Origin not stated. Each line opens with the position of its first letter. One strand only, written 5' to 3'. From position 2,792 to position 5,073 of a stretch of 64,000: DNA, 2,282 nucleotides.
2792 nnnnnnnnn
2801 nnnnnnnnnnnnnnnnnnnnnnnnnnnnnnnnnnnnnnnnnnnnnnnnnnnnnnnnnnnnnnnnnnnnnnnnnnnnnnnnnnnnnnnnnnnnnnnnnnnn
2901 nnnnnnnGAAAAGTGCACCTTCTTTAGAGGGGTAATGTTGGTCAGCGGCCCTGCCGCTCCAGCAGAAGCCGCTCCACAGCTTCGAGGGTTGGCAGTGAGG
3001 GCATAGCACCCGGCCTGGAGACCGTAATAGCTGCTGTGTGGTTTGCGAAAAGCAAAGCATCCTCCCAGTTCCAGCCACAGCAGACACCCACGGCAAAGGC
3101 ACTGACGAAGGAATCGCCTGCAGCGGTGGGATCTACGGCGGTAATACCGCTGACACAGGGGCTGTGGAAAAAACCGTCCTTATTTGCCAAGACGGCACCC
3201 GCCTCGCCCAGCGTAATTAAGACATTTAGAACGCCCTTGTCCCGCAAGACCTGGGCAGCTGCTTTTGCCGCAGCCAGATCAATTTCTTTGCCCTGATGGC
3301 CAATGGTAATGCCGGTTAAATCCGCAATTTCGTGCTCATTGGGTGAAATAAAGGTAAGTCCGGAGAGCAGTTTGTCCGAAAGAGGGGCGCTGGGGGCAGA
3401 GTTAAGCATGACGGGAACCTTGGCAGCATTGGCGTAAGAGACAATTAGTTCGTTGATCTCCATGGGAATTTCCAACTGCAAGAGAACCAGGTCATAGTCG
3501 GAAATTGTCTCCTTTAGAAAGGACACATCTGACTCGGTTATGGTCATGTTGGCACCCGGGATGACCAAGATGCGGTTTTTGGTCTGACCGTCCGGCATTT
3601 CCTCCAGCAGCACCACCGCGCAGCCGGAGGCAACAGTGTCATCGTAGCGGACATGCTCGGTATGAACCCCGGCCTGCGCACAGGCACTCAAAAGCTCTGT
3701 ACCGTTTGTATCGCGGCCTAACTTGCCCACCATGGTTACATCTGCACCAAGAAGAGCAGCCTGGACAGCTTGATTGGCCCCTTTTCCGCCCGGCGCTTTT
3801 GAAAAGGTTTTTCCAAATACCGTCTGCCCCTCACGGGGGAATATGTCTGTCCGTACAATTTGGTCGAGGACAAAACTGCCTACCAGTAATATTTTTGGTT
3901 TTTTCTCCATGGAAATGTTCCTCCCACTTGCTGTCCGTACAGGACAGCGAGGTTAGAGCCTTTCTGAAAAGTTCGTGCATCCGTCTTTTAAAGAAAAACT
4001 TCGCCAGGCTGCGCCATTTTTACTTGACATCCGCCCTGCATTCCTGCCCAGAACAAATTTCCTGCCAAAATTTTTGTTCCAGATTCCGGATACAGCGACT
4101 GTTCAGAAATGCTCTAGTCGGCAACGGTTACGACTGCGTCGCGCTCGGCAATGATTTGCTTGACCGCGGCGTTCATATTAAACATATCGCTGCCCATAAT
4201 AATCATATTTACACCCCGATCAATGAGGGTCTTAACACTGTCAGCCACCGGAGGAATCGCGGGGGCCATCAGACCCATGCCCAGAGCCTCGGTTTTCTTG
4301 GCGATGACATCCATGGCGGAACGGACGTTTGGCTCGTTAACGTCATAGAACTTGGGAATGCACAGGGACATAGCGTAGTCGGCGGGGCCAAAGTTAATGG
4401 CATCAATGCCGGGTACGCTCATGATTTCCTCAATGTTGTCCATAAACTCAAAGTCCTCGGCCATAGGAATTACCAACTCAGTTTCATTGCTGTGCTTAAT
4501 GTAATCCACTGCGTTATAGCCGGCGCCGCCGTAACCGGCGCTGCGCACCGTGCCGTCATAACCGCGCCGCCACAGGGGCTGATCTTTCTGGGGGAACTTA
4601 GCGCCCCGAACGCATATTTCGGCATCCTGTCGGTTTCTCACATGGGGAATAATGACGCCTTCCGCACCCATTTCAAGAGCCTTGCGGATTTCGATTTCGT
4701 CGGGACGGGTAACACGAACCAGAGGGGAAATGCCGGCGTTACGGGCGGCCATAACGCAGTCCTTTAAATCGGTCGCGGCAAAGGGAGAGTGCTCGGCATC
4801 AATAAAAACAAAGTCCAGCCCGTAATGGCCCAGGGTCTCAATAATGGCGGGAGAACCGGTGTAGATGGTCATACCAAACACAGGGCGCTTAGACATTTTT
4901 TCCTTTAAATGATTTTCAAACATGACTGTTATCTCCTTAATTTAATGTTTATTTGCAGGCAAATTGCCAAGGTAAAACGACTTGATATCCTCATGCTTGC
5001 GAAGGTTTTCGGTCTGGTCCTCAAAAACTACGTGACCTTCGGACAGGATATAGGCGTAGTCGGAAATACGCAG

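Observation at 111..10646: GntR-controlled locus combining an amino-acid-type (HAAT/Liv) ABC importer with two pyruvate aldolases, a ribokinase-like kinase, a CBS-less KdsD-like isomerase and FucU/RbsD: possible 2-keto-3-deoxy-sugar-acid (KDO-like) or D-arabinose salvage route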

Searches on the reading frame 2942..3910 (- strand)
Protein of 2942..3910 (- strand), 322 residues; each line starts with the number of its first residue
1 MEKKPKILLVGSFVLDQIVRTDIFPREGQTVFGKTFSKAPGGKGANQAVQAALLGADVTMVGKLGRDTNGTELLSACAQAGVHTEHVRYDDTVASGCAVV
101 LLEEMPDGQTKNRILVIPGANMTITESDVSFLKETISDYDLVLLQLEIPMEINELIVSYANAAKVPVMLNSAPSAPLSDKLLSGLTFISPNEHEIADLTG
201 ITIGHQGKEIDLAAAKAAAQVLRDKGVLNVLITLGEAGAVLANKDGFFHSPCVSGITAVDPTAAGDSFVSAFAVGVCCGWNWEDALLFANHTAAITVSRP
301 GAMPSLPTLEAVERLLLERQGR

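Call 3: search_protein_families(library=pfam, proteins=[window:2942-3910:-])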
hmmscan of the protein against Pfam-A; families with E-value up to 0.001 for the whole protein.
window:2942-3910:- (322 aa): 2 families
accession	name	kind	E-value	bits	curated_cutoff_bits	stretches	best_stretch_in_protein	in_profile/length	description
PF00294.29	PfkB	-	7.2e-58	196.7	25.8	1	5-308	2-301/302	pfkB family carbohydrate kinase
PF08543.17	Phos_pyr_kin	-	0.00056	19.8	27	1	175-290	110-225/246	Phosphomethylpyrimidine kinase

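Call 4: search_protein_families(library=ncbifam, proteins=[window:2942-3910:-])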
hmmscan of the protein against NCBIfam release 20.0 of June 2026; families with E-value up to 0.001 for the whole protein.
window:2942-3910:- (322 aa): 25 families
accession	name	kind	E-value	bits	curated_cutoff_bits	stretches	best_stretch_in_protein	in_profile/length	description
TIGR02152.1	D_ribokin_bact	equivalog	1.4e-83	280.7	299.65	1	7-313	1-297/298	ribokinase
NF008353.0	PRK11142.1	equivalog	5e-68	229.9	341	1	5-319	3-306/307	ribokinase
TIGR03168.1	1-PFK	subfamily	2.1e-31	109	216.4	1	15-311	10-297/305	hexose kinase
TIGR03828.1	pfkB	equivalog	2.1e-29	102.5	292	1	15-312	10-298/305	1-phosphofructokinase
TIGR02198.1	rfaE_dom_I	equivalog_domain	7.3e-25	87.7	345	1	3-303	6-303/315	D-glycero-beta-D-manno-heptose-7-phosphate kinase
TIGR04382.1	myo_inos_iolC_N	equivalog_domain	5.7e-24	84.9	300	2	201-315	191-308/309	5-dehydro-2-deoxygluconokinase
NF053626.1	RibKinHalex1628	equivalog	5.5e-19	68.8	330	1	6-316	3-291/293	ATP-dependent ribose-1-phosphate kinase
NF006957.1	PRK09434.1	equivalog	4e-18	65.9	450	2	35-131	21-115/302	fructokinase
NF041134.1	R1P_kin_Thcocales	equivalog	2.1e-17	63.5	500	1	8-314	4-280/291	ADP-dependent ribose-1-phosphate kinase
NF008454.0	PRK11316.1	equivalog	1.1e-16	60.5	521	1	34-303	44-301/475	bifunctional D-glycero-beta-D-manno-heptose-7-phosphate kinase/D-glycero-beta-D-manno-heptose 1-phosphate adenylyltransferase HldE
NF041320.1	pfkB_Halo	equivalog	2e-16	60.3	400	1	15-312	11-290/302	1-phosphofructokinase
NF007321.0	PRK09813.1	equivalog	5e-16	59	247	2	219-302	178-260/261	fructoselysine 6-kinase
NF049991.1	TagKinase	equivalog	2.6e-14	52.7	420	1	213-317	212-316/321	tagatose kinase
NF007068.0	PRK09513.1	equivalog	5.7e-14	52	432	1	34-300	32-289/312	1-phosphofructokinase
NF041332.1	KDG_KDGal_kin_Halo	equivalog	2.4e-12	46.9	440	1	213-315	209-309/320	bifunctional 2-dehydro-3-deoxygluconokinase/2-dehydro-3-deoxygalactonokinase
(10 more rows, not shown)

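Call 21: search_solved_structures(query=window:2942-3910:-, max_evalue=1e-20)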
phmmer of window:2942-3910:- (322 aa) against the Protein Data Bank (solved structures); distinct sequences matched with E-value up to 1e-20: 14.
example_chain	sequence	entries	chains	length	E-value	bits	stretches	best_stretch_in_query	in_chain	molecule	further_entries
6znx_A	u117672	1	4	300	7.7e-49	169.4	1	7-316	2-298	Ribokinase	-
8cqx_A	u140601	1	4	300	2.6e-48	167.7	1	7-316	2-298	Ribokinase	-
4x8f_A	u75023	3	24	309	2.7e-44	154.5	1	6-318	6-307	Ribokinase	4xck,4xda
6ilr_A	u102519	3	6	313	4.8e-42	147.1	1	5-316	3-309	Ribokinase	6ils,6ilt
1gqt_A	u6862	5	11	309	5.5e-41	143.6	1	5-319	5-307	RIBOKINASE | PROTEIN (RIBOKINASE)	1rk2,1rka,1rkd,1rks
11bl_A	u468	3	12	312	2.6e-40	141.4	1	6-316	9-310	Ribokinase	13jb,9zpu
3ry7_A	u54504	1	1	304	1.4e-39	139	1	6-314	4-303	Ribokinase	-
1vm7_A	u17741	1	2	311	1.2e-38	135.9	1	7-316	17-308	ribokinase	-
5byc_A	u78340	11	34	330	2.1e-35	125.3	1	5-310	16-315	Ribokinase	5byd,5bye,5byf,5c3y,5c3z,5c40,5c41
6wjz_A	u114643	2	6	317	3.6e-35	124.6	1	7-310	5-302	Ribokinase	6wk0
2fv7_A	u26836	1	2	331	4e-35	124.4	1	5-308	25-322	Ribokinase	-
5zwy_A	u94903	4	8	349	2.5e-33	118.5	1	3-307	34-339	Ribokinase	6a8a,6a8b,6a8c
9m8t_A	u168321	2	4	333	6.8e-24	87.5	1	7-313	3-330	Ribokinase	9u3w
3go6_A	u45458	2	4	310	3e-22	82.1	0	4-197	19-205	RIBOKINASE RBSK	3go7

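Call 38: search_solved_structures(query=window:2942-3910:-, max_evalue=1e-38, show_alignments=5)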
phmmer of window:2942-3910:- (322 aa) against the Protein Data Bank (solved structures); distinct sequences matched with E-value up to 1e-38: 7.
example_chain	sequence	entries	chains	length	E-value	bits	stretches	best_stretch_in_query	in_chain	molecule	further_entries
6znx_A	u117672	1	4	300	7.7e-49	169.4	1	7-316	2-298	Ribokinase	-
8cqx_A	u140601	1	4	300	2.6e-48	167.7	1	7-316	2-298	Ribokinase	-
4x8f_A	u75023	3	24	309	2.7e-44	154.5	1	6-318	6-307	Ribokinase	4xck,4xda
6ilr_A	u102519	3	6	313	4.8e-42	147.1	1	5-316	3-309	Ribokinase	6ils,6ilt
1gqt_A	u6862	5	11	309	5.5e-41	143.6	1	5-319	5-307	RIBOKINASE | PROTEIN (RIBOKINASE)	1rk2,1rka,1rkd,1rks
11bl_A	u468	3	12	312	2.6e-40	141.4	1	6-316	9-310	Ribokinase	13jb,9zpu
3ry7_A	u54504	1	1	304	1.4e-39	139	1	6-314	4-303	Ribokinase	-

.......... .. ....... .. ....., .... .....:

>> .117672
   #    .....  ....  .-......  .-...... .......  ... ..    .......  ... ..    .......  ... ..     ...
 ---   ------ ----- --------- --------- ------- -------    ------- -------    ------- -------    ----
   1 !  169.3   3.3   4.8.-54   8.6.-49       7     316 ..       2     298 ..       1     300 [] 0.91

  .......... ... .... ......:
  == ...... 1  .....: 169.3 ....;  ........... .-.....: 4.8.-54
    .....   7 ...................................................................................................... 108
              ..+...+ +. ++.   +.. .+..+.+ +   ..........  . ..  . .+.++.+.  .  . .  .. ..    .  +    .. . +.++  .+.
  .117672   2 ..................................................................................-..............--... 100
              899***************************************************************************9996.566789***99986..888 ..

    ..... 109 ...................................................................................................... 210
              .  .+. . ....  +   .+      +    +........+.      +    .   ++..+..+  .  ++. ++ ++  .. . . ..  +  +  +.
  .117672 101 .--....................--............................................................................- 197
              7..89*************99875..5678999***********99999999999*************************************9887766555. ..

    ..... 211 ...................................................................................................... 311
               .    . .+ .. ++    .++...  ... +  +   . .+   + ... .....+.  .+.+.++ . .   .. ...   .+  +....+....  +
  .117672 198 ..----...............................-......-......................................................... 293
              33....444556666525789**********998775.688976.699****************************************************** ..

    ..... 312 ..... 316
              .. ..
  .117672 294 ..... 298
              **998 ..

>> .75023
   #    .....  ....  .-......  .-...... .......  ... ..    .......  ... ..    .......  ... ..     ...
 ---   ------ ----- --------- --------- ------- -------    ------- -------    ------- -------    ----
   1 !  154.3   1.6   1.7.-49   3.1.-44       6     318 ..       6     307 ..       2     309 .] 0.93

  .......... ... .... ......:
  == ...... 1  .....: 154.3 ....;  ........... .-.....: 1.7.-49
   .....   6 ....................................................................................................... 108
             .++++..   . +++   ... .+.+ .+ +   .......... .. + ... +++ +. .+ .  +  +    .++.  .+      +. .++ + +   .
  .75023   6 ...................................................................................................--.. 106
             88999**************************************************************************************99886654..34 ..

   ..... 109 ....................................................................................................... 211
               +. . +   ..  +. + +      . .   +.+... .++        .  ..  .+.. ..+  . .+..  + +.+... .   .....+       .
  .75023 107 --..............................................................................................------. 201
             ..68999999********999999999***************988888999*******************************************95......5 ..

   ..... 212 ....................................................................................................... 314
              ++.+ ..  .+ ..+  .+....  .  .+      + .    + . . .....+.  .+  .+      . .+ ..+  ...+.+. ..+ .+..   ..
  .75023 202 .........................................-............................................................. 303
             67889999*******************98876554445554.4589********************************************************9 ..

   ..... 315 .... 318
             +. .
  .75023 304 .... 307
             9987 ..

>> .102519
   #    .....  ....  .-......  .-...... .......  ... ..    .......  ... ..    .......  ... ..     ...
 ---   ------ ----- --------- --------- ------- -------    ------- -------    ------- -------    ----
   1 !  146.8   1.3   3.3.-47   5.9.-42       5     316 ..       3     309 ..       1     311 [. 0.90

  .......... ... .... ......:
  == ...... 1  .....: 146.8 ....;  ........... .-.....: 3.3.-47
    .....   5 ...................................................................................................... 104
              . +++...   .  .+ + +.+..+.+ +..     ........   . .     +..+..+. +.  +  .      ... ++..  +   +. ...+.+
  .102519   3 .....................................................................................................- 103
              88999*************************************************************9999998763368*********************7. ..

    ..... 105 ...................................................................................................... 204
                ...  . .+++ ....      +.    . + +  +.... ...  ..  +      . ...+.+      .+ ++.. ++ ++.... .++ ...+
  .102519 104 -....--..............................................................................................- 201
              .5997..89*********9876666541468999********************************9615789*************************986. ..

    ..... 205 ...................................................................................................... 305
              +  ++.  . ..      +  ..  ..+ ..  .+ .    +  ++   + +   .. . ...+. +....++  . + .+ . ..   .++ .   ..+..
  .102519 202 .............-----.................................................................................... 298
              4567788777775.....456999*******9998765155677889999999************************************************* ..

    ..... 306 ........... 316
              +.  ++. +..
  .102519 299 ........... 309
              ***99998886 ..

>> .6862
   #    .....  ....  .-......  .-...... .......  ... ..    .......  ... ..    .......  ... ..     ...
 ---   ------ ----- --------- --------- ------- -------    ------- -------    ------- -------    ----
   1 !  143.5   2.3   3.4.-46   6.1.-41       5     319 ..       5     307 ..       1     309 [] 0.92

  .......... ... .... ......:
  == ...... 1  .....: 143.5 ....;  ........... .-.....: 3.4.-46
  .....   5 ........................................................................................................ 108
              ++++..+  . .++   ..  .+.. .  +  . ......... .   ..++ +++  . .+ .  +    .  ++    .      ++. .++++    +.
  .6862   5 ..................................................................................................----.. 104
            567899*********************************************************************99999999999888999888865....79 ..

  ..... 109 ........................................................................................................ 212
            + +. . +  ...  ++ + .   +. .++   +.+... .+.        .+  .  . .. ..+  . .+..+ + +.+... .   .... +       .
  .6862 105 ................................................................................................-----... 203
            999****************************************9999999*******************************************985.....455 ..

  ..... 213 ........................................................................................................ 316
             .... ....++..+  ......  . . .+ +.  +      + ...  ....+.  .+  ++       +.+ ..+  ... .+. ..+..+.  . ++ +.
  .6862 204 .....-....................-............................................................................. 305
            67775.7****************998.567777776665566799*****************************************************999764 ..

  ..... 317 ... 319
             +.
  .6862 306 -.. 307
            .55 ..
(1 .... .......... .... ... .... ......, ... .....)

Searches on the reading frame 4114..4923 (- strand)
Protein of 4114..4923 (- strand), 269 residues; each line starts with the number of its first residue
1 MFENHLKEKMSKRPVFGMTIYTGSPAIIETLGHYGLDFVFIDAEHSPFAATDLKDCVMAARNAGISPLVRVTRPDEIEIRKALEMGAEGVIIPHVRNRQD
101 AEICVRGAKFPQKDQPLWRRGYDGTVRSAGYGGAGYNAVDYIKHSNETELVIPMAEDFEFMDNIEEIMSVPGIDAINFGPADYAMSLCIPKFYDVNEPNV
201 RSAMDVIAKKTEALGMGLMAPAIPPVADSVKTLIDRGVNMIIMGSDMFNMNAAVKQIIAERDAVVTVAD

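Call 3: search_protein_families(library=pfam, proteins=[window:4114-4923:-])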
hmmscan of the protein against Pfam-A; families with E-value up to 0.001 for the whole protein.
window:4114-4923:- (269 aa): 1 family
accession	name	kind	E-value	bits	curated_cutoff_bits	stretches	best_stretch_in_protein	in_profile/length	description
PF03328.21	HpcH_HpaI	-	7.8e-23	81.4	25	1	23-249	9-217/221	HpcH/HpaI aldolase/citrate lyase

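Call 4: search_protein_families(library=ncbifam, proteins=[window:4114-4923:-])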
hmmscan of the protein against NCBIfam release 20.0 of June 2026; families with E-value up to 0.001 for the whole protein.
window:4114-4923:- (269 aa): 4 families
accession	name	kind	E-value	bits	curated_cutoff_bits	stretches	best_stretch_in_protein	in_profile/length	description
NF007849.0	PRK10558.1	equivalog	8.2e-30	104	393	1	2-257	6-250/256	2-dehydro-3-deoxyglucarate aldolase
TIGR03239.1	GarL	equivalog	5.1e-29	101.6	406.75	1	8-257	5-243/249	2-dehydro-3-deoxyglucarate aldolase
TIGR02311.1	HpaI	equivalog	7.2e-26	91.1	368.8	1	4-258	1-245/249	4-hydroxy-2-oxoheptanedioate aldolase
NF007521.0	PRK10128.1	equivalog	1e-19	71.1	441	1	3-258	6-251/267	2-keto-3-deoxy-L-rhamnonate aldolase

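Call 19: search_solved_structures(query=window:4114-4923:-, max_evalue=0.00001)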
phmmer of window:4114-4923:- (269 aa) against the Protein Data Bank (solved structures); distinct sequences matched with E-value up to 0.00001: 21.
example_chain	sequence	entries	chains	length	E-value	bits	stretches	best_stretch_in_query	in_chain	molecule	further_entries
4mf4_A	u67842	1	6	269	9.4e-28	100.8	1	4-256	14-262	HpcH/HpaI aldolase/citrate lyase family protein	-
3qz6_A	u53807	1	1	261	5.6e-25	91.7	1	6-248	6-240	HpcH/HpaI aldolase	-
4tv5_A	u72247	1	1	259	4e-24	88.9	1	13-247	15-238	2-dehydro-3-deoxyglucarate aldolase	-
4tv6_A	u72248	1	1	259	1e-23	87.6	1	13-247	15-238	2-dehydro-3-deoxyglucarate aldolase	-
1dxe_A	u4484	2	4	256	1.9e-22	83.5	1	2-256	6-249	2-DEHYDRO-3-DEOXY-GALACTARATE ALDOLASE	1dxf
8adq_A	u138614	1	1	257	3.6e-20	76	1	27-262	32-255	HpcH/HpaI aldolase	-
6r62_A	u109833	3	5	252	3.7e-20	75.9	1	28-262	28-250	HpcH/HpaI aldolase | hydroxyketoacid aldolase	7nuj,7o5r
7o5i_A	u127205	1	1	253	3.7e-20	75.9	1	28-262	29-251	HpcH/HpaI aldolase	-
7nnk_A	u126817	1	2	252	3.8e-20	75.9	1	28-262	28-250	HpcH/HpaI aldolase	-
7nr1_A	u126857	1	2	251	3.8e-20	75.9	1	28-262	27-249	HpcH/HpaI aldolase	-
7o5w_AAA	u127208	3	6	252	5.3e-20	75.4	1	28-262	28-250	HpcH/HpaI aldolase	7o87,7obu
1izc_A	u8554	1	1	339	5.5e-20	75.4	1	17-260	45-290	macrophomate synthase intermolecular Diels-Alderase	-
2vws_A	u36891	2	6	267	9.3e-20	74.6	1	3-258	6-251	YFAU, 2-KETO-3-DEOXY SUGAR ALDOLASE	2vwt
7o9r_AAA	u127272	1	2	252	9.7e-19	71.3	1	28-262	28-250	HpcH/HpaI aldolase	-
7o5v_AAA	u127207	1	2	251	9.7e-19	71.3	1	28-262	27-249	HpcH/HpaI aldolase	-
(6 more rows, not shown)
